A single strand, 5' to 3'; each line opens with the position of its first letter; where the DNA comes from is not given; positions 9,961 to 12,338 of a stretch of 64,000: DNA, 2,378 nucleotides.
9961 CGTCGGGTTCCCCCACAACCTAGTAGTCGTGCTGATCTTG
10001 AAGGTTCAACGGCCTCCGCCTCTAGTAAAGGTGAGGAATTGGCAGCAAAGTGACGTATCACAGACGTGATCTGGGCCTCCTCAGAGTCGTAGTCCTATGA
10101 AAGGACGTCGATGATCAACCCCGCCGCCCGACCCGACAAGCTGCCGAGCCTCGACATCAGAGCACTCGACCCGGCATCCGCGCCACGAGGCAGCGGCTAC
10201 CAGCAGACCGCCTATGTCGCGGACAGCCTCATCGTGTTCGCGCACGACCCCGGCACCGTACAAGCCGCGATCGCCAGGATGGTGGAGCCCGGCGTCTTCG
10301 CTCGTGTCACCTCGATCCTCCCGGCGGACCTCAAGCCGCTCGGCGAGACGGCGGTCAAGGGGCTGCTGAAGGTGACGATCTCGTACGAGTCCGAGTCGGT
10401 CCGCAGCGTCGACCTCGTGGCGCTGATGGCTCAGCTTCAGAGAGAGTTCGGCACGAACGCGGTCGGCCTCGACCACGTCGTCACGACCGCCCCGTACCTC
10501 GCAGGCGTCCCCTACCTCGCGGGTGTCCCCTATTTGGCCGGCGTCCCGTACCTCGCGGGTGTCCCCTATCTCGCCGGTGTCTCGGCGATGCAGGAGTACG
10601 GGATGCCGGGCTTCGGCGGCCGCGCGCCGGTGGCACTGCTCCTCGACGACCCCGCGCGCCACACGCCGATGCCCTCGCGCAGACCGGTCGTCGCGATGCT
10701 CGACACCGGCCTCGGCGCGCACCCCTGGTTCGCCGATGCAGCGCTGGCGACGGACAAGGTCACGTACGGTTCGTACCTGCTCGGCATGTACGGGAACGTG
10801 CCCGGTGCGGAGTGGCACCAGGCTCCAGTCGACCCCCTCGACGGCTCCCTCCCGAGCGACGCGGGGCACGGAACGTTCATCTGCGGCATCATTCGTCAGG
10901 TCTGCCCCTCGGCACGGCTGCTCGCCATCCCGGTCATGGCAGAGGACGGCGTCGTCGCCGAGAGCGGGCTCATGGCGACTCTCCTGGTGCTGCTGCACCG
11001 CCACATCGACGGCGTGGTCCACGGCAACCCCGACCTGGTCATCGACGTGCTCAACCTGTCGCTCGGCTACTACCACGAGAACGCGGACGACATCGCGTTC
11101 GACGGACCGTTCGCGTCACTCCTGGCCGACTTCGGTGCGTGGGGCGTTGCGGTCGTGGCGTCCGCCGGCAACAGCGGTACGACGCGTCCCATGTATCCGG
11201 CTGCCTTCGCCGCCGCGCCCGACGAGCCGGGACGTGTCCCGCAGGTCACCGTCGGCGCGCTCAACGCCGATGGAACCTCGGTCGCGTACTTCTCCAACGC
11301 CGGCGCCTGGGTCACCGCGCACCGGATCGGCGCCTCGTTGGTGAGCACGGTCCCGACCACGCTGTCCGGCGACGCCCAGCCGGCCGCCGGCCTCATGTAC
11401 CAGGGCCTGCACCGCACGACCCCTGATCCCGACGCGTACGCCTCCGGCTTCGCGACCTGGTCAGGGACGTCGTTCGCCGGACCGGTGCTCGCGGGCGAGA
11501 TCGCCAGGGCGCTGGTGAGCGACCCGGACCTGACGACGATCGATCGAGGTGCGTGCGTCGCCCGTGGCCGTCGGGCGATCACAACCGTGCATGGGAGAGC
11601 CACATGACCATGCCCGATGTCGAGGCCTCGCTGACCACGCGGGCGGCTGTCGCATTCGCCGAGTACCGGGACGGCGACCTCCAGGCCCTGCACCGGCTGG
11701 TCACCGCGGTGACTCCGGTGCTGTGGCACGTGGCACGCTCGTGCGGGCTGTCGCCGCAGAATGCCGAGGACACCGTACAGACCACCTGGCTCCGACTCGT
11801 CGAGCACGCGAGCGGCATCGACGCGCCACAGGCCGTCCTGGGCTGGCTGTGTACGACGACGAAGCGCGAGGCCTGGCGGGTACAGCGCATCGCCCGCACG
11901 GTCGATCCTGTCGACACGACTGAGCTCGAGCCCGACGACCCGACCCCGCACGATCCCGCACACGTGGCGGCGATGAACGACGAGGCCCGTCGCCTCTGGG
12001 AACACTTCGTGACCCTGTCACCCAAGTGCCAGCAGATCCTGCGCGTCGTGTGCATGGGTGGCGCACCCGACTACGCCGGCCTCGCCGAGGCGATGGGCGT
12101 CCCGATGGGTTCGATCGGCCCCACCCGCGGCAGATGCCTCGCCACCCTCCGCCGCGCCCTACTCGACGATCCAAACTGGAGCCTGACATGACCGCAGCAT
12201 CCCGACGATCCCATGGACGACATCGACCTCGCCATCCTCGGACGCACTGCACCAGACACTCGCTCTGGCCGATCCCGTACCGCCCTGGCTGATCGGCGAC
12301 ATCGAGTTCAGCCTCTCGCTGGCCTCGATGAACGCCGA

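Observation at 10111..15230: Stand-alone S8 peptidase / ECF sigma / small protein / TPR-CHAT module, resembling the type III-E 'Craspase' output arm without any CRISPR-Cas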

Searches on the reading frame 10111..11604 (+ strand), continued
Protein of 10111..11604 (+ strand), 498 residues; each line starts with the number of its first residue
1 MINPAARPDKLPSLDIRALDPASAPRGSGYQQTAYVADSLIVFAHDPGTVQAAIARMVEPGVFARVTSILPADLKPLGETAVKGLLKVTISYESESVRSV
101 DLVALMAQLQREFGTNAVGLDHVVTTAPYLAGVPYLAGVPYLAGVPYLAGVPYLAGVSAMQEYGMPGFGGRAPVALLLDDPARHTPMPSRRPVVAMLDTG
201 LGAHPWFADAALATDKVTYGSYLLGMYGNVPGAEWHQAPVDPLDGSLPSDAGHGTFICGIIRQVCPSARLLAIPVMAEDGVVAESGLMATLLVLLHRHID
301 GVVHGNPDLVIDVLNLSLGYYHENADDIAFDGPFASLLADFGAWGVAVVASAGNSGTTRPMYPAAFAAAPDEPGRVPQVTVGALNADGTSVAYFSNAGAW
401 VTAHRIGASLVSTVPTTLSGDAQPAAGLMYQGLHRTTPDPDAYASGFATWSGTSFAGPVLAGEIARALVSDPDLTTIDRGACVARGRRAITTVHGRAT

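Call 92: fold_search(model_id=the predicted structure, library=pdb)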
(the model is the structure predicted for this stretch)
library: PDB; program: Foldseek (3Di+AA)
matches with E <= 10: 460; with E <= 0.001: 209
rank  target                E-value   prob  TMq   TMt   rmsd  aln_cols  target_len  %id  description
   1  3afg_A                5.2e-12  1.00  0.45  0.44   8.3       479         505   16  Crystal structure of ProN-Tk-SP from Thermococcus kodakaraensis (released 2010-08-04)
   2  2e1p                  1.9e-11  1.00  0.43  0.53   7.4       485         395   16  Crystal structure of pro-Tk-subtilisin (released 2007-01-16)
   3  3afg_B                1.9e-11  1.00  0.47  0.46   8.6       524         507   17  Crystal structure of ProN-Tk-SP from Thermococcus kodakaraensis (released 2010-08-04)
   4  2zwo_A                2.1e-11  1.00  0.44  0.54   8.7       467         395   18  Crystal structure of Ca2 site mutant of Pro-S324A (released 2009-06-23)
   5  3whi_B                2.4e-11  1.00  0.43  0.59  11.5       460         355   17  Crystal structure of unautoprocessed form of IS1-inserted Pro-subtilisin E (released 2013-12-25)
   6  6u9l                  4.6e-11  1.00  0.33  0.59   9.4       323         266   24  Imidazole-triggered RAS-specific subtilisin SUBT_BACAM (released 2020-09-16)
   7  2z2z                  4.6e-11  1.00  0.44  0.54  10.7       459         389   17  Crystal structure of unautoprocessed form of Tk-subtilisin soaked by 10mM CaCl2 (released 2007-12-04)
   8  3vhq                  5.5e-11  1.00  0.44  0.56   8.8       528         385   15  Crystal structure of the Ca6 site mutant of Pro-SA-subtilisin (released 2012-07-11)
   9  1iav                  6.1e-11  1.00  0.32  0.57   6.7       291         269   23  STRUCTURE ON NATIVE (ASN 87) SUBTILISIN FROM BACILLUS LENTUS (released 2001-04-18)
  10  2zwo_C                6.1e-11  1.00  0.45  0.56   7.6       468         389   16  Crystal structure of Ca2 site mutant of Pro-S324A (released 2009-06-23)
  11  3wiv_C                7.7e-11  1.00  0.44  0.54   7.4       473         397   16  Crystal structure of Pro-S324A/D356A (released 2014-10-01)
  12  3vv3_A                8.7e-11  1.00  0.37  0.54   9.8       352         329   20  Crystal structure of deseasin MCP-01 from Pseudoalteromonas sp. SM9913 (released 2013-08-07)
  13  1spb_S                9.8e-11  1.00  0.34  0.61   9.7       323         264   21  SUBTILISIN BPN' PROSEGMENT (77 RESIDUES) COMPLEXED WITH A MUTANT SUBTILISIN BPN' (266 RESIDUES). CRYSTAL PH 4.6. CRYST (released 1995-10-15)
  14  1dui                  1.2e-10  1.00  0.33  0.60   6.8       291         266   23  Subtilisin BPN' from Bacillus amyloliquefaciens, crystal growth mutant (released 2000-01-28)
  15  3f49                  1.6e-10  1.00  0.34  0.61   6.8       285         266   24  Anion-triggered Engineered Subtilisin SUBT_BACAM (released 2008-12-16)
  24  3whi_A                2.1e-10  1.00  0.44  0.60   6.6       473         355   16  Crystal structure of unautoprocessed form of IS1-inserted Pro-subtilisin E (released 2013-12-25)
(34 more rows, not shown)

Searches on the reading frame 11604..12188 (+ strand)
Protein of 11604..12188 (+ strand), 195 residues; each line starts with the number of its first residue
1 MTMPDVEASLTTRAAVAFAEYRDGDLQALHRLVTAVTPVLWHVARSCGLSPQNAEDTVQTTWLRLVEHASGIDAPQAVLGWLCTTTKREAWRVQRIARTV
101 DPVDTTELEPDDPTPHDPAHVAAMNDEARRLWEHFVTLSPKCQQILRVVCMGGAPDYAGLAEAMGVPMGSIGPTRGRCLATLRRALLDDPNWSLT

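Call 3: search_protein_families(library=pfam, proteins=[window:11604-12188:+], max_evalue=0.01)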
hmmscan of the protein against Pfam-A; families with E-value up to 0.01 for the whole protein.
window:11604-12188:+ (195 aa): 1 family
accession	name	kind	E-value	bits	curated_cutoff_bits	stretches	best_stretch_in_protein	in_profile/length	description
PF04542.20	Sigma70_r2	-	9.9e-09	35.3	24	1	32-90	1-61/71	Sigma-70 region 2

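Call 8: search_protein_families(library=padloc, proteins=[window:11604-12188:+], max_evalue=0.01)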
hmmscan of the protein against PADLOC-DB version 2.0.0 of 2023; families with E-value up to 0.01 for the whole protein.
window:11604-12188:+ (195 aa): 1 family
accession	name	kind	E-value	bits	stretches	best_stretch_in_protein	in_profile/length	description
PDLC01560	Cas11e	-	0.0046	15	1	10-66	9-60/158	CAS-I-E; effector_SS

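Call 31: search_protein_families(library=ncbifam, proteins=[window:11604-12188:+], max_evalue=0.1)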
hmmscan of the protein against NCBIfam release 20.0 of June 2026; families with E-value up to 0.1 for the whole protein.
window:11604-12188:+ (195 aa): 32 families (the best 25 are shown)
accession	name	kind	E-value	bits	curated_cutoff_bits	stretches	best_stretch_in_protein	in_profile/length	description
TIGR02937.1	sigma70-ECF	superfamily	4.9e-12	45.8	42.9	1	28-186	2-165/165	sigma-70 family RNA polymerase sigma factor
NF009172.0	PRK12519.1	subfamily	5.8e-10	39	222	1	17-188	19-191/194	RNA polymerase sigma factor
NF010500.0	PRK13919.1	subfamily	1.1e-08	35.5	226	1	22-187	18-184/186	putative RNA polymerase sigma E protein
TIGR02983.1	SigE-fam_strep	subfamily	7.1e-08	32.5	141.55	1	27-186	6-158/162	SigE family RNA polymerase sigma factor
NF009167.0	PRK12514.1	equivalog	7.7e-08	32.4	265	1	24-185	17-177/180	RNA polymerase sigma factor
NF007227.0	PRK09645.1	subfamily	1e-07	32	202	1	23-185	9-169/177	sigma-70 family RNA polymerase sigma factor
NF058625.1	sigma_PG0214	equivalog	1.1e-07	31.7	130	1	31-147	8-123/170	GFO_1088 family ECF-type sigma factor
NF007225.0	PRK09643.1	equivalog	4.5e-07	29.8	190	1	18-186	18-182/204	RNA polymerase sigma factor SigM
NF004113.0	PRK05602.1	equivalog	1.2e-06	28.3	208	1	20-189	38-204/211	RNA polymerase sigma factor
NF009189.0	PRK12537.1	equivalog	1.2e-06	28.2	261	1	23-185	19-180/182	RNA polymerase sigma factor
NF008888.0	PRK11922.1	equivalog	2.8e-06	27.1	204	1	19-139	22-149/231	RNA polymerase sigma factor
NF007228.0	PRK09646.1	subfamily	3.3e-06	26.9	226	1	14-185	17-189/194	ECF RNA polymerase sigma factor SigK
NF009164.0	PRK12511.1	equivalog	7.3e-06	25.6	185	1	39-184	16-157/182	RNA polymerase sigma factor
NF009166.1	PRK12513.1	equivalog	8.6e-06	25.6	206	1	19-99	14-97/193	RNA polymerase sigma factor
NF009186.0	PRK12534.1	equivalog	1.5e-05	24.9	267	1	10-185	11-184/187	RNA polymerase sigma factor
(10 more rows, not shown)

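Call 89: search_solved_structures(query=window:11604-12188:+, max_evalue=0.001)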
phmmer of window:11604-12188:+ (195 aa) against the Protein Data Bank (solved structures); distinct sequences matched with E-value up to 0.001: 0.
